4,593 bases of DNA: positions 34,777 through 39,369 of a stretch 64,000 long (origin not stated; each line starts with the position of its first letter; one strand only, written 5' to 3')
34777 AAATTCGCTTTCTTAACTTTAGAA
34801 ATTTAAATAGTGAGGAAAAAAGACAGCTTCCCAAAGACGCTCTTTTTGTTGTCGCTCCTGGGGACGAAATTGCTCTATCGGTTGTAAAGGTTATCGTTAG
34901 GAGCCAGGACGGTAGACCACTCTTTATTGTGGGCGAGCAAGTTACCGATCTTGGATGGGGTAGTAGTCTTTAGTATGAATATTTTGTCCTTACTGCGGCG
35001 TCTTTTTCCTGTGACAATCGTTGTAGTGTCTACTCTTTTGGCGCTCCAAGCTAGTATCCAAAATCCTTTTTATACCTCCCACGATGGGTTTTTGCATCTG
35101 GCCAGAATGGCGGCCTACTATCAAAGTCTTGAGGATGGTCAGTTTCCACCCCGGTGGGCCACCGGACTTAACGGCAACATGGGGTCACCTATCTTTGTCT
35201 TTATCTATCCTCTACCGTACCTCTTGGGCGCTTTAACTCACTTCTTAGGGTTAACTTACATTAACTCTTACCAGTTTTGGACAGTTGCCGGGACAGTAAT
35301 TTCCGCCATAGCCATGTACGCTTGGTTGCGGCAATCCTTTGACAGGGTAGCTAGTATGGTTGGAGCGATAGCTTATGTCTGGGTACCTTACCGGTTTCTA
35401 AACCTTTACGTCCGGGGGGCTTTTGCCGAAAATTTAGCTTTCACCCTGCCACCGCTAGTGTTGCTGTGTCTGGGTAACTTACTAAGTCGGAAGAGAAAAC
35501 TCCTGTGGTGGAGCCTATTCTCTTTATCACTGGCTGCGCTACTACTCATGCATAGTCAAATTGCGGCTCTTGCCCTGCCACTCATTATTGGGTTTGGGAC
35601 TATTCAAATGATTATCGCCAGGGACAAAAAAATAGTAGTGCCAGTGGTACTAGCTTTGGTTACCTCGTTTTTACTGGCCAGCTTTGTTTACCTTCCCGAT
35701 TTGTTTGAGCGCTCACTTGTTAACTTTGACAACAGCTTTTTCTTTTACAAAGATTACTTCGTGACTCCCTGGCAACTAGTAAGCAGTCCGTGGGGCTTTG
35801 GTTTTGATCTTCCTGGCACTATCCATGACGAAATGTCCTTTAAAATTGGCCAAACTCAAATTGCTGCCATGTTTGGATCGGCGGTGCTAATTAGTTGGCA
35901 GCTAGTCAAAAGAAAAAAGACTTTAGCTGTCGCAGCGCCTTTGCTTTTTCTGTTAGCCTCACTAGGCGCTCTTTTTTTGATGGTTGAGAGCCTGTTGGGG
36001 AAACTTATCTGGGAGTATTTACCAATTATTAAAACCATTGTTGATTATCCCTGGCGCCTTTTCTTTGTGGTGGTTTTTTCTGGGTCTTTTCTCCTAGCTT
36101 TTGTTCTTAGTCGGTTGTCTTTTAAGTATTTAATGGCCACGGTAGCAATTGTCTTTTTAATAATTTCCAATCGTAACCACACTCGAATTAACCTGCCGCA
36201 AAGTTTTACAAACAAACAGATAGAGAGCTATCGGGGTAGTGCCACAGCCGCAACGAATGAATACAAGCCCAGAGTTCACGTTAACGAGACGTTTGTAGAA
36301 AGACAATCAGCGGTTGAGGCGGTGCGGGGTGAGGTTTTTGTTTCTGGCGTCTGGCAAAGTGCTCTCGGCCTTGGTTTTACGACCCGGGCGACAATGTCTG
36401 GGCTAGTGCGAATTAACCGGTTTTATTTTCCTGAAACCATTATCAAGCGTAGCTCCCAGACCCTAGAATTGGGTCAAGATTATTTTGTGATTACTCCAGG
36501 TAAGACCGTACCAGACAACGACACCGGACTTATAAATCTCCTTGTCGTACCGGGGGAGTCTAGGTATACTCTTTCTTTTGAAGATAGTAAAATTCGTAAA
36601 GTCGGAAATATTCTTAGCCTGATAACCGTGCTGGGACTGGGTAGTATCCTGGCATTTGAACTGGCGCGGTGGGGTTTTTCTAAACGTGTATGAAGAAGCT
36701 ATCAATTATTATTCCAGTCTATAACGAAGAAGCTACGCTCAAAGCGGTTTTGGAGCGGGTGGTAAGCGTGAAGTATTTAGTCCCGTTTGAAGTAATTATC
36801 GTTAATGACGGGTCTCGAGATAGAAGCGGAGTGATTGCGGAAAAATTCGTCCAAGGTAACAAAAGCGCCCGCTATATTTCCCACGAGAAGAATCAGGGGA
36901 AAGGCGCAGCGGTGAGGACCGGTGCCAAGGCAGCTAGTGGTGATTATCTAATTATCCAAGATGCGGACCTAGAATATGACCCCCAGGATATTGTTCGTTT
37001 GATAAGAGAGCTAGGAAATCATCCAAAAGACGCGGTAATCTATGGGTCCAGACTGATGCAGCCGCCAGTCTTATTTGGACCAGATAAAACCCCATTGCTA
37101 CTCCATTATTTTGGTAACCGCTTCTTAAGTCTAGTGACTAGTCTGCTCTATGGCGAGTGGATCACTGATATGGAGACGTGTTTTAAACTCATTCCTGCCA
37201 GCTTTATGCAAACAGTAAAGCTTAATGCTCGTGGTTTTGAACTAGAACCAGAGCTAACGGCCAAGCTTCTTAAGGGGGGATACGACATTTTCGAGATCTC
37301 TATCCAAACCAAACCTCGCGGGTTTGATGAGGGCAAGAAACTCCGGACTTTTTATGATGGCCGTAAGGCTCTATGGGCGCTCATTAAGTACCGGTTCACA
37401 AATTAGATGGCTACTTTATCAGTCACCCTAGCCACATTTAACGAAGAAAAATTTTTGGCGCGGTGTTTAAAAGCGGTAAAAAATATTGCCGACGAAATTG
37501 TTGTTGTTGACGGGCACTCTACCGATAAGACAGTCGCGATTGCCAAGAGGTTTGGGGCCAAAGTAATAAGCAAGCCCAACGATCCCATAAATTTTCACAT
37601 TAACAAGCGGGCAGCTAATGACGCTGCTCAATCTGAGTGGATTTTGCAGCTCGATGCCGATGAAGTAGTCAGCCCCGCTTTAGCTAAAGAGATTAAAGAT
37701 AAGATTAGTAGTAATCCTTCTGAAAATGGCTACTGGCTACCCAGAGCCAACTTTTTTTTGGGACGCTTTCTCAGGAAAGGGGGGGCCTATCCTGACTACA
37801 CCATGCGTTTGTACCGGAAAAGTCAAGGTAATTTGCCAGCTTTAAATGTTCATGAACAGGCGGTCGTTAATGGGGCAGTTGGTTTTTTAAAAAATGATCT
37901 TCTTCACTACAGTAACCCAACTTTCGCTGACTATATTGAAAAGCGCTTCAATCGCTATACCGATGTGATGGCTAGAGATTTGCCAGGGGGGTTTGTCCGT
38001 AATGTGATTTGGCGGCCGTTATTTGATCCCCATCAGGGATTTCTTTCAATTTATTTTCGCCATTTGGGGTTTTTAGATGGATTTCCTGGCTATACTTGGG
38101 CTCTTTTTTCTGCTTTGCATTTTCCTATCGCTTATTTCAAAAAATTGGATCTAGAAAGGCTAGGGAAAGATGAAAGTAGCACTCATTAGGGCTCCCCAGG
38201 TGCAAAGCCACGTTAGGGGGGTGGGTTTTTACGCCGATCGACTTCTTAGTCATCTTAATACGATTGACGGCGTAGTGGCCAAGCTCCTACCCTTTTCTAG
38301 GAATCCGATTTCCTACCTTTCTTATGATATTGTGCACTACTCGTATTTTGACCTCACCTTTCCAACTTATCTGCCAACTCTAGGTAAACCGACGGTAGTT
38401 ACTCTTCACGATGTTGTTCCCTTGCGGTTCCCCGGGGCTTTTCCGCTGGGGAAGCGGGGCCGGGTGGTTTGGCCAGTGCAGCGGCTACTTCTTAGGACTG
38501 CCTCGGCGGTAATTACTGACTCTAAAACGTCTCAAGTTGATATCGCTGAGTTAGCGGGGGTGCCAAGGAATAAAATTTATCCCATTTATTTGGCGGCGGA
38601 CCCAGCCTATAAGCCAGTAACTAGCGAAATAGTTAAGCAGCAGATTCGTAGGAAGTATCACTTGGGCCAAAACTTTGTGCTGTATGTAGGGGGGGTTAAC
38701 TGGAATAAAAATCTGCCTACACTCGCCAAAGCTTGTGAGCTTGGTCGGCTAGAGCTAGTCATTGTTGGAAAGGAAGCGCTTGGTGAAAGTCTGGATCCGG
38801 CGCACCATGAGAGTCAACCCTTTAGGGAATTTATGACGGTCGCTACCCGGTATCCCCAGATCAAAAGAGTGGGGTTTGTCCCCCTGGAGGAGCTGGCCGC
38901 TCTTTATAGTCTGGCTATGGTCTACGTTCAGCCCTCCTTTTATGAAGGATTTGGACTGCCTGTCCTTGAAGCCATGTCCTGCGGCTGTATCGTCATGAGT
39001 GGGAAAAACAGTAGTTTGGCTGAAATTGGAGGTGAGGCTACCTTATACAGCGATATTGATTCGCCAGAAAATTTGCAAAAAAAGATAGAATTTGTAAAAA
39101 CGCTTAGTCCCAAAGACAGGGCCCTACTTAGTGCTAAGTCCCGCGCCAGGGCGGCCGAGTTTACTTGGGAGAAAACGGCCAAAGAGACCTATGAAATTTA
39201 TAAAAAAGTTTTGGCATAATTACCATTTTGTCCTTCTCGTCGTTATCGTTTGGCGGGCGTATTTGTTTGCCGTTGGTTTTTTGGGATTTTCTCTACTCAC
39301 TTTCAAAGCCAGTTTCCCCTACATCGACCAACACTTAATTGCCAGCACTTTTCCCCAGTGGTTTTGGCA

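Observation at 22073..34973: Tandem array of seven ArnT/PMT-like GT-C paralogs with a shared first-loop DE signature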

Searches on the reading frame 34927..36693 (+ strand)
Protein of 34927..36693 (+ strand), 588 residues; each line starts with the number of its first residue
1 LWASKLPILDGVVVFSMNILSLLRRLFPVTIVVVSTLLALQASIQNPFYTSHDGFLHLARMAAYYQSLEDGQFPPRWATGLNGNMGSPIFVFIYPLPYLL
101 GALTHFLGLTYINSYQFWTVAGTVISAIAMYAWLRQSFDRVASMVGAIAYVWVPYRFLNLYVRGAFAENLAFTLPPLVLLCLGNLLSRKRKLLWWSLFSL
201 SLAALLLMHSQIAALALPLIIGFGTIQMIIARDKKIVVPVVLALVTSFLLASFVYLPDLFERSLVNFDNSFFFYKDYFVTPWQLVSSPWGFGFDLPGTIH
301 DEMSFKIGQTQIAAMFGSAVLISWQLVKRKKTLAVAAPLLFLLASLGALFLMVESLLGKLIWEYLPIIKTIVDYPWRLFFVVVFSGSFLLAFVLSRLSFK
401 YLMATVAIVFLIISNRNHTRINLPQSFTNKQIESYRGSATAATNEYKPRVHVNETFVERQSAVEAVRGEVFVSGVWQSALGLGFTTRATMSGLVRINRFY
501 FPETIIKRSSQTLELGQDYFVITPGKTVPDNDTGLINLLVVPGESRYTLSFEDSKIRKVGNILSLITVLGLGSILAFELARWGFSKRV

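Call 5: search_protein_families(library=pfam, proteins=[window:34927-36693:+], max_evalue=0.01)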
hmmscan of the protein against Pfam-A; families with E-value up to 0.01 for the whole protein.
window:34927-36693:+ (588 aa): 1 family
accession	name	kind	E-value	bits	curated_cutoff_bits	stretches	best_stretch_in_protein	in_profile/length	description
PF10131.15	PTPS_related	-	8.5e-09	34.9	26.4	1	94-453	4-338/621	6-pyruvoyl-tetrahydropterin synthase related domain; membrane protein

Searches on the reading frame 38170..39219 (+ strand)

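Call 7: search_protein_families(library=pfam, proteins=[window:38170-39219:+], max_evalue=0.01)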
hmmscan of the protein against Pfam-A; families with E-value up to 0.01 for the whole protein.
window:38170-39219:+ (349 aa): 6 families
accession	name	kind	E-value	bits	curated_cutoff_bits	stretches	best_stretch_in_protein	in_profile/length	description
PF00534.26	Glycos_transf_1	-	7.3e-20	71.6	26.4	1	158-317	4-163/172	Glycosyl transferases group 1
PF13692.12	Glyco_trans_1_4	-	3e-16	60.4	27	1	169-307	3-137/142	Glycosyl transferases group 1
PF13439.12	Glyco_transf_4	-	3.9e-11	43.7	28.5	1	47-145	68-168/170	Glycosyltransferase Family 4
PF13524.12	Glyco_trans_1_2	-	4.5e-08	33.6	25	1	217-339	13-141/144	Glycosyl transferase-like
PF13579.12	Glyco_trans_4_4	-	6.4e-08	33.5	29.7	1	50-139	70-155/158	Glycosyl transferase 4-like domain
PF20706.3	GT4-conflict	-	0.00045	19.7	26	1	240-286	273-319/385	Family 4 Glycosyltransferase in conflict systems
